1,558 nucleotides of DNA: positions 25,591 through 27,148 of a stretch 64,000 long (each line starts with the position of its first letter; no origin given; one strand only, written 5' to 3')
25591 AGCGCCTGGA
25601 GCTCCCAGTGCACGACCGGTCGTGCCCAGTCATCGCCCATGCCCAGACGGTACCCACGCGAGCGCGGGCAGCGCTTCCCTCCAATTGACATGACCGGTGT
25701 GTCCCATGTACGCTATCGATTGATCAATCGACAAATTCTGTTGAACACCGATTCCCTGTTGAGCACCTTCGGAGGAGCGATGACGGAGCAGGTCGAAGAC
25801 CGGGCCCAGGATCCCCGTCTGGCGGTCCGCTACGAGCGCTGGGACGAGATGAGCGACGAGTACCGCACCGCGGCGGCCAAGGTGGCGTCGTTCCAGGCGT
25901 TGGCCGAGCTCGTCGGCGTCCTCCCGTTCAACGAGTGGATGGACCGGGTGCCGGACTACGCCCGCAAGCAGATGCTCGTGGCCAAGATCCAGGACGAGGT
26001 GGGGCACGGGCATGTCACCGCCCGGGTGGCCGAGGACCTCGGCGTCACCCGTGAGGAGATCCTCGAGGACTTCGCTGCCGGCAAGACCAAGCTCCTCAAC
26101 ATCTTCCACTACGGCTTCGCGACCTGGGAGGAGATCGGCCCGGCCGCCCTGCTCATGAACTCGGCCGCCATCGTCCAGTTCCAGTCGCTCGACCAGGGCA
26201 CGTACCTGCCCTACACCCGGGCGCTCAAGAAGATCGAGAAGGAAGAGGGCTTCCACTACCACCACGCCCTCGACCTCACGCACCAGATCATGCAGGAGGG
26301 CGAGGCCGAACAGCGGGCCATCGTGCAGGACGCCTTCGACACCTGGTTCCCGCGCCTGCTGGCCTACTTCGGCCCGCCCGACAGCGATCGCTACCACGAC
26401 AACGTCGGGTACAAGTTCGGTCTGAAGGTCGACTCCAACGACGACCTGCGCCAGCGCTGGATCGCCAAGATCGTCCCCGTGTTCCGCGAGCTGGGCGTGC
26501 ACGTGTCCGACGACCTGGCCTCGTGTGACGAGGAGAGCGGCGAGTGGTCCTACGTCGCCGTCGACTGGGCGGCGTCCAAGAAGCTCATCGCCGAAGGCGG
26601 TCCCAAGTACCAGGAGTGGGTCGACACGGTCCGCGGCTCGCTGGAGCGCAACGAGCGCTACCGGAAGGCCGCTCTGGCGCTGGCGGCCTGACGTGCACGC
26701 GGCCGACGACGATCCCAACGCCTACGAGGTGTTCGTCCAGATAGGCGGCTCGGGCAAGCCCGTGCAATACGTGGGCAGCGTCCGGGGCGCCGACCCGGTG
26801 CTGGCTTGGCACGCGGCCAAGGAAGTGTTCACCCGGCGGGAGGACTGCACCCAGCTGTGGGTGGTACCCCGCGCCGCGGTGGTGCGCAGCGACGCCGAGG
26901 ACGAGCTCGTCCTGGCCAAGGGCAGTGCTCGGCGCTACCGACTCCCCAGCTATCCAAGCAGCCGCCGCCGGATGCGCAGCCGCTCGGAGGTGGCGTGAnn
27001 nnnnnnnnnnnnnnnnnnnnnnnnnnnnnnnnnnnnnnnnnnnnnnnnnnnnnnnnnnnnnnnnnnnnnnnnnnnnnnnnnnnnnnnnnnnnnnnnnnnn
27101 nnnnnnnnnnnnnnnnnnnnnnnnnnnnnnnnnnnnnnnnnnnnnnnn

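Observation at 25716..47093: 21-kb CoA-dependent catabolic cluster built around a PaaABCD-like epoxidase that lacks PaaE and most canonical paa genes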

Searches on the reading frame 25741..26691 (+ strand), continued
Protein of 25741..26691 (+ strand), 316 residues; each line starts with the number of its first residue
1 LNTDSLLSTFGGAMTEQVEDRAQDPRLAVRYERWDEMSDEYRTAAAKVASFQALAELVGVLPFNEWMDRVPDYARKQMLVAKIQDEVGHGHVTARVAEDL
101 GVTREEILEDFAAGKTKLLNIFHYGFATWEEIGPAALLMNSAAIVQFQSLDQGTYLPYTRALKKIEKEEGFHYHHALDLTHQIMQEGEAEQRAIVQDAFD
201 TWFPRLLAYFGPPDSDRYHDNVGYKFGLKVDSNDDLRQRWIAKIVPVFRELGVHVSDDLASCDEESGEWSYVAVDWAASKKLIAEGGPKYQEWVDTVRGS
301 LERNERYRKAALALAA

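Call 58: search_dna_similar(query=window:25780-26691:+, collection=plasmids, mode=protein, max_rows=25)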
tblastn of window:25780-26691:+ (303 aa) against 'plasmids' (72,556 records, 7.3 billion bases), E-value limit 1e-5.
Records with a match: 338; places in all: 391; records where one place covers at least 80% of the query: 315.
Best place of each record, by identity: <60% 338.
By first word of the organism name: Ralstonia 133; Sinorhizobium 65; Pseudosulfitobacter 18; Paracoccus 17; Rhizobium 11; Haloferax 8; Thermus 7; Azospirillum 4; Rhodococcus 4; Agrobacterium 4; and 43 more.
By predicted mobility (MOB-suite, as given by PLSDB): mobilizable 165; non-mobilizable 159; conjugative 14.
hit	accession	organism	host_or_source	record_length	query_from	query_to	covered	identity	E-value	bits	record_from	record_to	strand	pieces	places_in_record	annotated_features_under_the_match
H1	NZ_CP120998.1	Streptomyces sp. Mut1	-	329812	18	302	94%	58.9%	1e-109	355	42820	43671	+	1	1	Phenylacetic acid catabolic protein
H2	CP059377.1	Ralstonia solanacearum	cell clture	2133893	11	302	96%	37.2%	2e-39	188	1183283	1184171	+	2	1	none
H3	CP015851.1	Ralstonia solanacearum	Rhizoma kaempferiae,cell culture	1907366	11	302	96%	37.1%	8e-48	178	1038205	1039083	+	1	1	Phenylacetate-CoA oxygenase, PaaG subunit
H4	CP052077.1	Ralstonia solanacearum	tomato,cell culture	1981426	11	302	96%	37.1%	8e-48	178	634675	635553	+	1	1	none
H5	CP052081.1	Ralstonia solanacearum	tomato,cell culture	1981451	11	302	96%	37.1%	8e-48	178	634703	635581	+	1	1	none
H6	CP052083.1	Ralstonia solanacearum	tomato,cell culture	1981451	11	302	96%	37.1%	8e-48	178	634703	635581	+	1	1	paaA: 1,2-phenylacetyl-CoA epoxidase subunit A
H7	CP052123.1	Ralstonia solanacearum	tomato,cell culture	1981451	11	302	96%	37.1%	8e-48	178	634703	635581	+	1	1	paaA: 1,2-phenylacetyl-CoA epoxidase subunit A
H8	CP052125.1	Ralstonia solanacearum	tomato,cell culture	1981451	11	302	96%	37.1%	8e-48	178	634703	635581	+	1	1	paaA: 1,2-phenylacetyl-CoA epoxidase subunit A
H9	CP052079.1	Ralstonia solanacearum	tomato,cell culture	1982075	11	302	96%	37.1%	8e-48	178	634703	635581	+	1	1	none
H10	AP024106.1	Ralstonia solanacearum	-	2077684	11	302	96%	37.1%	8e-48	178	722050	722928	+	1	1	paaA_2: phenylacetate-CoA oxygenase subunit PaaA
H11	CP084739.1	Ralstonia solanacearum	sunflower,cell culture,stem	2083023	11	302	96%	37.1%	8e-48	178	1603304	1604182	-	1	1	paaA: 1,2-phenylacetyl-CoA epoxidase subunit A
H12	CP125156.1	Klebsiella pneumoniae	-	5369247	5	302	98%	36.2%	1e-45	172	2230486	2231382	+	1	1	paaA: 1,2-phenylacetyl-CoA epoxidase subunit A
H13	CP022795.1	Ralstonia solanacearum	Solanum tuberosum,single cell,Potato ...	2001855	11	302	96%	36.7%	4e-47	176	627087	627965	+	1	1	1,2-phenylacetyl-CoA epoxidase subunit A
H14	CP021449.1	Ralstonia solanacearum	sesame seedling,cell culture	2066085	11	302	96%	36.7%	4e-47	176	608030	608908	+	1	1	transposase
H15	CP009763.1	Ralstonia solanacearum OE1-1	Solanum virginianum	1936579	11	302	96%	36.7%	4e-47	176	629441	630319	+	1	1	1,2-phenylacetyl-CoA epoxidase subunit A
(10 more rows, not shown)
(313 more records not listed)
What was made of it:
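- Closest known: PaaABC. Different: About 36-37% identity (tblastn against enterobacterial PaaA, call 58).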

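Call 59: get_annotated_region(hit=H1, flank=14000)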
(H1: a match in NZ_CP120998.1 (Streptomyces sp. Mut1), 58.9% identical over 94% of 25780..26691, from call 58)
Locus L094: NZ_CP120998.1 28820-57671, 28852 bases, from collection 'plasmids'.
description: Streptomyces sp. Mut1 plasmid unnamed1
organism: Streptomyces sp. Mut1 (NCBI taxid 3033811)
taxonomy: Bacteria; Actinomycetota; Actinomycetes; Kitasatosporales; Streptomycetaceae; Streptomyces; Streptomyces sp. Mut1
host: -; source: -; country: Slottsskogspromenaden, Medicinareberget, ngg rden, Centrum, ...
typing (MOB-suite, as given by PLSDB): non-mobilizable; replicon rep_cluster_1910
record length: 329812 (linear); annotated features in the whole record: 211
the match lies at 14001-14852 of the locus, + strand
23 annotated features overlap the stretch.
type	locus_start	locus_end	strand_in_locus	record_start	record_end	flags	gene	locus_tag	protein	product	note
CDS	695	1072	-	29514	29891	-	-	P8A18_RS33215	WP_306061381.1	DUF5655 domain-containing protein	-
CDS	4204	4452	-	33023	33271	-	-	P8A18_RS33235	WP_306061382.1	hypothetical protein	-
CDS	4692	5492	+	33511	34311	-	-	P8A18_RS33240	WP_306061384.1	GntR family transcriptional regulator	-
CDS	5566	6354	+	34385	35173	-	-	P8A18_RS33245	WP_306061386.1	sulfite exporter TauE/SafE family protein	GO:0006810 - transport [Evidence IEA]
CDS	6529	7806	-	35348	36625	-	-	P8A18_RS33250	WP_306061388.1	hypothetical protein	-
CDS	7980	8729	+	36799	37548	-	-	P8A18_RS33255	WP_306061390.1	VWA domain-containing protein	-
CDS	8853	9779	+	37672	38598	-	-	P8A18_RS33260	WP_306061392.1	hypothetical protein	-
CDS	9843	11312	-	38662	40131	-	-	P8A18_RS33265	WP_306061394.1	MFS transporter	-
CDS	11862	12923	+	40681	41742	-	-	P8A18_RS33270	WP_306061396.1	ketoacyl-ACP synthase III family protein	-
CDS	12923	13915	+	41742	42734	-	-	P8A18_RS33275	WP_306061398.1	ketoacyl-ACP synthase III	-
CDS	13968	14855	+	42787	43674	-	-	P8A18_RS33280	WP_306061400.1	Phenylacetic acid catabolic protein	GO:0010124 - phenylacetate catabolic process [Evidence IEA]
CDS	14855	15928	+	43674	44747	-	-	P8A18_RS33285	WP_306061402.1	Phenylacetic acid catabolic protein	GO:0010124 - phenylacetate catabolic process [Evidence IEA]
CDS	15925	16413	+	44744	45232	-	-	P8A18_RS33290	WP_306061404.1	iron-sulfur cluster assembly protein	-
CDS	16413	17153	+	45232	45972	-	-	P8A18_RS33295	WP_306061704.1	SDR family NAD(P)-dependent oxidoreductase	-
CDS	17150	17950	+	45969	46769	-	-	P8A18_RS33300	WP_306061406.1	enoyl-CoA hydratase-related protein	-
CDS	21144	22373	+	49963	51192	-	-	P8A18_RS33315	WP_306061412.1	cytochrome P450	-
CDS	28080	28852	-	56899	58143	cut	-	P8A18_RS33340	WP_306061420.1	cytochrome P450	-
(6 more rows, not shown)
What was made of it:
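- Tried and rejected: That locus belongs to a distant subclade with a different context: KAS III, P450, FMO (calls 58, 59).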

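Call 63: search_protein_families(library=ncbifam, proteins=[L010:12457-12798:+, L010:1452-2510:-, L093:8778-9797:-, L093:12453-12791:+, L092:306-1328:-, L092:4159-4506:+], max_evalue=1e-10)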
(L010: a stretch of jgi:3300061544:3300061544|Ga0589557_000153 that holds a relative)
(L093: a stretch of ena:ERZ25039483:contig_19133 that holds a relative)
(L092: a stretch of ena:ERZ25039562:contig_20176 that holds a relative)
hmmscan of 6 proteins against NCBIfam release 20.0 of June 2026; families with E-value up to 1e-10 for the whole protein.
L010:12457-12798:+ (113 aa): 3 families
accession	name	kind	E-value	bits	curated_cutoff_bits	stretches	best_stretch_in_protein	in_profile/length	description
NF045480.1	FdxA_Actino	equivalog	2.5e-44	149.9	125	1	1-111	1-103/107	ferredoxin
NF045490.1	FdxA_Protbact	equivalog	7.6e-23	80.8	135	1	1-75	1-75/104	ferredoxin FdxA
NF058577.1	FdxA_fam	equivalog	5.1e-15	55.4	65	1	1-54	1-52/52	4Fe-4S ferredoxin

L010:1452-2510:- (352 aa): 12 families
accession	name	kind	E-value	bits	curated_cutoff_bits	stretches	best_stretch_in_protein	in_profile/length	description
TIGR01292.1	TRX_reduct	equivalog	4.4e-42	143.9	343.45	1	25-328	2-300/300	thioredoxin-disulfide reductase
TIGR03140.1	AhpF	equivalog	9.2e-27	93.7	502.9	1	23-325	212-509/515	alkyl hydroperoxide reductase subunit F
NF009409.0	PRK12770.1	subfamily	1.6e-19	70.2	343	0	164-302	169-327/360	putative glutamate synthase subunit beta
NF007614.0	PRK10262.1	equivalog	1.4e-17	63.8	644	1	25-331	8-317/321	thioredoxin-disulfide reductase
TIGR03143.1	AhpF_homolog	hypoth_equivalog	7.3e-17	61.1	687.65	1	25-324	6-304/555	putative alkyl hydroperoxide reductase F subunit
NF009410.0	PRK12771.1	subfamily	8.9e-17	60.9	516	0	167-329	267-446/566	NAD(P)-binding protein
TIGR01350.1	lipoamide_DH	equivalog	5.2e-14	51.8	408.8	0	169-326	171-331/461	dihydrolipoyl dehydrogenase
TIGR04018.1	Bthiol_YpdA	hypoth_equivalog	2e-13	49.9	339.9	0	162-301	146-289/316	YpdA family putative bacillithiol disulfide reductase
NF009454.0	PRK12814.1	equivalog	2.6e-13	49.2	916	0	167-323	322-498/657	putative NADPH-dependent glutamate synthase small subunit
NF004943.0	PRK06292.2-1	equivalog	2e-12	46.6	432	1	131-309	135-313/456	dihydrolipoyl dehydrogenase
NF003437.0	PRK04965.1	equivalog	3.9e-11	42.6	392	0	167-308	140-282/378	NADH:flavorubredoxin reductase NorW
TIGR03315.1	Se_ygfK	equivalog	4.5e-11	40.9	835.3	0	169-302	667-816/1012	putative selenate reductase subunit YgfK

L093:8778-9797:- (339 aa): 12 families
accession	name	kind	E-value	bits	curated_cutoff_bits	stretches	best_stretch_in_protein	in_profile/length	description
TIGR01292.1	TRX_reduct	equivalog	9.6e-37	126.4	343.45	1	10-317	2-299/300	thioredoxin-disulfide reductase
TIGR03140.1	AhpF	equivalog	1.6e-27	96.3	502.9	1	6-315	210-509/515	alkyl hydroperoxide reductase subunit F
TIGR03143.1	AhpF_homolog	hypoth_equivalog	2.7e-20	72.5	687.65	1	9-315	5-305/555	putative alkyl hydroperoxide reductase F subunit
NF007614.0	PRK10262.1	equivalog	1.5e-19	70.3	644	1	6-321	4-317/321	thioredoxin-disulfide reductase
NF009409.0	PRK12770.1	subfamily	5.5e-17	61.8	343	0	7-50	17-60/360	putative glutamate synthase subunit beta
NF009410.0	PRK12771.1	subfamily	1.5e-14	53.5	516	0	154-319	265-446/566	NAD(P)-binding protein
TIGR04018.1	Bthiol_YpdA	hypoth_equivalog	7.7e-14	51.2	339.9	0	103-292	101-290/316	YpdA family putative bacillithiol disulfide reductase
TIGR01350.1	lipoamide_DH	equivalog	2.9e-13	49.3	408.8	0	232-316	247-331/461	dihydrolipoyl dehydrogenase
TIGR03315.1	Se_ygfK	equivalog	1e-12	46.4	835.3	0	6-53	535-582/1012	putative selenate reductase subunit YgfK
TIGR01316.1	gltA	equivalog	3.4e-12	45.9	471.75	0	235-311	368-445/449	NADPH-dependent glutamate synthase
NF009454.0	PRK12814.1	equivalog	3e-11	42.4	916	0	10-48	195-233/657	putative NADPH-dependent glutamate synthase small subunit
NF004945.0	PRK06292.2-3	equivalog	8.3e-11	41.5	494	0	158-316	172-327/457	dihydrolipoyl dehydrogenase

L093:12453-12791:+ (112 aa): 4 families
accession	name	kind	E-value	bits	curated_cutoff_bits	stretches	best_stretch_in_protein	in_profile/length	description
NF045480.1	FdxA_Actino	equivalog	7.8e-43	145.1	125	1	1-109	1-101/107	ferredoxin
NF045490.1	FdxA_Protbact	equivalog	9.4e-23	80.5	135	1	1-70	1-70/104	ferredoxin FdxA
NF058577.1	FdxA_fam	equivalog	6.7e-16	58.2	65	1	1-54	1-52/52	4Fe-4S ferredoxin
TIGR04105.1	FeFe_hydrog_B1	subfamily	2.2e-11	43.1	450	1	3-57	107-161/462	monomeric [FeFe] hydrogenase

L092:306-1328:- (340 aa): 8 families
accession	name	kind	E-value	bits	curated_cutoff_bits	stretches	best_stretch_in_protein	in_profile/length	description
TIGR01292.1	TRX_reduct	equivalog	8.8e-41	139.6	343.45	1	15-316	2-299/300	thioredoxin-disulfide reductase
TIGR03140.1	AhpF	equivalog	1e-27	96.9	502.9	1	10-308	209-505/515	alkyl hydroperoxide reductase subunit F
TIGR03143.1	AhpF_homolog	hypoth_equivalog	8.7e-23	80.7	687.65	1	15-316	6-307/555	putative alkyl hydroperoxide reductase F subunit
NF007614.0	PRK10262.1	equivalog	1.1e-18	67.5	644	1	16-320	9-317/321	thioredoxin-disulfide reductase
NF009409.0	PRK12770.1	subfamily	2.8e-17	62.8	343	0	13-52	18-57/360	putative glutamate synthase subunit beta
TIGR04018.1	Bthiol_YpdA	hypoth_equivalog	3.1e-16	59.1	339.9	1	147-290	141-289/316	YpdA family putative bacillithiol disulfide reductase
TIGR01350.1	lipoamide_DH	equivalog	8.5e-14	51.1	408.8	0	159-312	171-328/461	dihydrolipoyl dehydrogenase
NF009410.0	PRK12771.1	subfamily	2.9e-13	49.3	516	0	156-318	266-446/566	NAD(P)-binding protein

L092:4159-4506:+ (115 aa): 4 families
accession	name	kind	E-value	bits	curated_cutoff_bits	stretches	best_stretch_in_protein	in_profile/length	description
NF045480.1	FdxA_Actino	equivalog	5.3e-41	139.2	125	1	1-113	1-105/107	ferredoxin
NF045490.1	FdxA_Protbact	equivalog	1.2e-17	64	135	1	1-75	1-75/104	ferredoxin FdxA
NF058577.1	FdxA_fam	equivalog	1.9e-15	56.8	65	1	1-54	1-52/52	4Fe-4S ferredoxin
TIGR04105.1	FeFe_hydrog_B1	subfamily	3.6e-12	45.7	450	1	3-64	107-167/462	monomeric [FeFe] hydrogenase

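Call 69: search_protein_families(library=pfam, proteins=[L015:227-1273:-, L015:1270-2094:-, L015:4385-6130:-, L015:6595-7821:-, L015:7930-9687:-, L015:12436-12855:+, L015:12852-14447:+, L015:14473-14910:+, L015:15265-15960:+, L015:18344-19735:+], max_evalue=0.0001)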
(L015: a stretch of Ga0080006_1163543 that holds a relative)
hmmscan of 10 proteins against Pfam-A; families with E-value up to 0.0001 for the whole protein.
L015:227-1273:- (348 aa): 1 family
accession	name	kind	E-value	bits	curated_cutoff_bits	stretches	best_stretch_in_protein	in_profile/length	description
PF02332.24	Phenol_Hydrox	-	2.5e-47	161.8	24.4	1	70-281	13-229/230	Methane/Phenol/Alkene Hydroxylase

L015:1270-2094:- (274 aa): 3 families
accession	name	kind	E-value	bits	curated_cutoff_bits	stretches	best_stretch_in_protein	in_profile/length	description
PF13561.12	adh_short_C2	-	6.5e-51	173.6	27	1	14-260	1-235/236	Enoyl-(Acyl carrier protein) reductase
PF00106.31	adh_short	-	1.6e-50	171.8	26.6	1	8-197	1-190/195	short chain dehydrogenase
PF08659.16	KR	-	1.7e-05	25.2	22.6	1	10-170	3-162/180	KR domain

L015:4385-6130:- (581 aa): 2 families
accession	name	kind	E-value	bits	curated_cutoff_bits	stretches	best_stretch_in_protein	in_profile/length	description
PF00501.34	AMP-binding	-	1.8e-48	165.7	29.9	1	81-434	9-378/384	AMP-binding enzyme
PF13193.12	AMP-binding_C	-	1.7e-23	83.8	24.5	1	489-566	1-76/76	AMP-binding enzyme C-terminal domain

L015:6595-7821:- (408 aa): 4 families
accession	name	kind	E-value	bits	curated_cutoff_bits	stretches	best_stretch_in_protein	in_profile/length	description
PF00441.29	Acyl-CoA_dh_1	-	8.1e-41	140.1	22.4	1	246-391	2-146/150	Acyl-CoA dehydrogenase, C-terminal domain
PF02771.21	Acyl-CoA_dh_N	-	5.3e-22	78.8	22.9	1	20-131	2-113/113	Acyl-CoA dehydrogenase, N-terminal domain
PF08028.16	Acyl-CoA_dh_2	-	3.4e-21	76.4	22.7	1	261-374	2-124/134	Acyl-CoA dehydrogenase, C-terminal domain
PF02770.24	Acyl-CoA_dh_M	-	3.1e-14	53.4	33.3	1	136-228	2-96/97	Acyl-CoA dehydrogenase, middle domain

L015:7930-9687:- (585 aa): 2 families
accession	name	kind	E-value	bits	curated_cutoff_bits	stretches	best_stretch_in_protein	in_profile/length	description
PF00501.34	AMP-binding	-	2.1e-64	218.2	29.9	1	71-428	6-378/384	AMP-binding enzyme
PF13193.12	AMP-binding_C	-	4.6e-22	79.2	24.5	1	488-566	1-76/76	AMP-binding enzyme C-terminal domain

L015:12436-12855:+ (139 aa): 1 family
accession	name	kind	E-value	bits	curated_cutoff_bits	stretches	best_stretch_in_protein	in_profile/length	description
PF13452.11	FAS1_DH_region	-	4.3e-10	40.3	22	1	47-125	54-131/132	FAS1-like, dehydratase domain region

L015:12852-14447:+ (531 aa): 6 families
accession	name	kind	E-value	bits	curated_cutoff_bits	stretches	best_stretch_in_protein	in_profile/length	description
PF22691.2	Thiolase_C_1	-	3.5e-29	101.8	28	1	399-516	20-135/144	Thiolase C-terminal domain-like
PF00108.29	Thiolase_N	-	9.1e-13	48.6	26.4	1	160-367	3-259/260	Thiolase, N-terminal domain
PF02803.24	Thiolase_C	-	1.2e-08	35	27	1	401-507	26-113/123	Thiolase, C-terminal domain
PF00109.32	ketoacyl-synt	-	3.5e-07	30.5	20.8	0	226-268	166-208/252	Beta-ketoacyl synthase, N-terminal domain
PF01796.24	OB_ChsH2_C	-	4.7e-07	30.1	27.1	1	55-109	3-62/65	ChsH2, C-terminal OB-fold domain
PF12172.15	zf-ChsH2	-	1.4e-05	25.2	23.2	1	20-48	5-33/37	ChsH2, rubredoxin-like zinc ribbon domain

L015:14473-14910:+ (145 aa): 2 families
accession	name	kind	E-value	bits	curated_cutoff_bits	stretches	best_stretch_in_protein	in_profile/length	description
PF01575.25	MaoC_dehydratas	-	1.8e-16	60.3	27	1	10-103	15-111/123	MaoC like domain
PF13452.11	FAS1_DH_region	-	3.5e-08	34.1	22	1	9-98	10-105/132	FAS1-like, dehydratase domain region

L015:15265-15960:+ (231 aa): 2 families
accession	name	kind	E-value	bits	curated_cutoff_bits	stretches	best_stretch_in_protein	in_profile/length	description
PF17932.6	TetR_C_24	-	1.8e-25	89.9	26.4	1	108-216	3-111/114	Tetracyclin repressor-like, C-terminal domain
PF00440.29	TetR_N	-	3.5e-13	49.6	24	1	42-85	1-44/47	Bacterial regulatory proteins, tetR family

L015:18344-19735:+ (463 aa): 1 family
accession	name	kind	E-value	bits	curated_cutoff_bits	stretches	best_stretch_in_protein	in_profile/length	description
PF01609.27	DDE_Tnp_1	-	7.9e-06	26.2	23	0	397-445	150-199/200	Transposase DDE domain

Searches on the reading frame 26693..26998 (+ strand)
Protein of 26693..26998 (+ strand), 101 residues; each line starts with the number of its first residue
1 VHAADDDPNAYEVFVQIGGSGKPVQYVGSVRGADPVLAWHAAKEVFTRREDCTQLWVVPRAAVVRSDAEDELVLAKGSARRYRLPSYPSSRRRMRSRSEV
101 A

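Call 5: search_protein_families(library=pfam, proteins=[window:26693-26998:+])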
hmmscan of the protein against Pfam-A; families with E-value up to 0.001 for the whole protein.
window:26693-26998:+ (101 aa): 1 family
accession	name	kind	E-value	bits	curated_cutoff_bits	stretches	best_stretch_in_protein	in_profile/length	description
PF06243.16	PaaB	-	2.6e-17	63.3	27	1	10-87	4-81/89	Phenylacetic acid degradation B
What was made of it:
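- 26693..26998 (+): PaaB-like bridging subunit. PF06243 (call 5).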

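Call 8: search_protein_families(library=ncbifam, proteins=[window:26693-26998:+], max_evalue=0.00001)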
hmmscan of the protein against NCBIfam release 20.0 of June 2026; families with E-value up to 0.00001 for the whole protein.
window:26693-26998:+ (101 aa): 2 families
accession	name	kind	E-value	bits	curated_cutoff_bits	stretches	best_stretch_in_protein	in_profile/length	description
TIGR02157.1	PA_CoA_Oxy2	equivalog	5.7e-13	48.8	85.45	1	10-87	3-80/90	1,2-phenylacetyl-CoA epoxidase subunit PaaB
NF041867.1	paab_haloarch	equivalog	9.1e-06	25.7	150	1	11-72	3-63/100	1,2-phenylacetyl-CoA epoxidase subunit PaaB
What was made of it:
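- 26693..26998 (+): TIGR02157 gives 48.8 bits, below the 85.45 cut-off (call 8).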
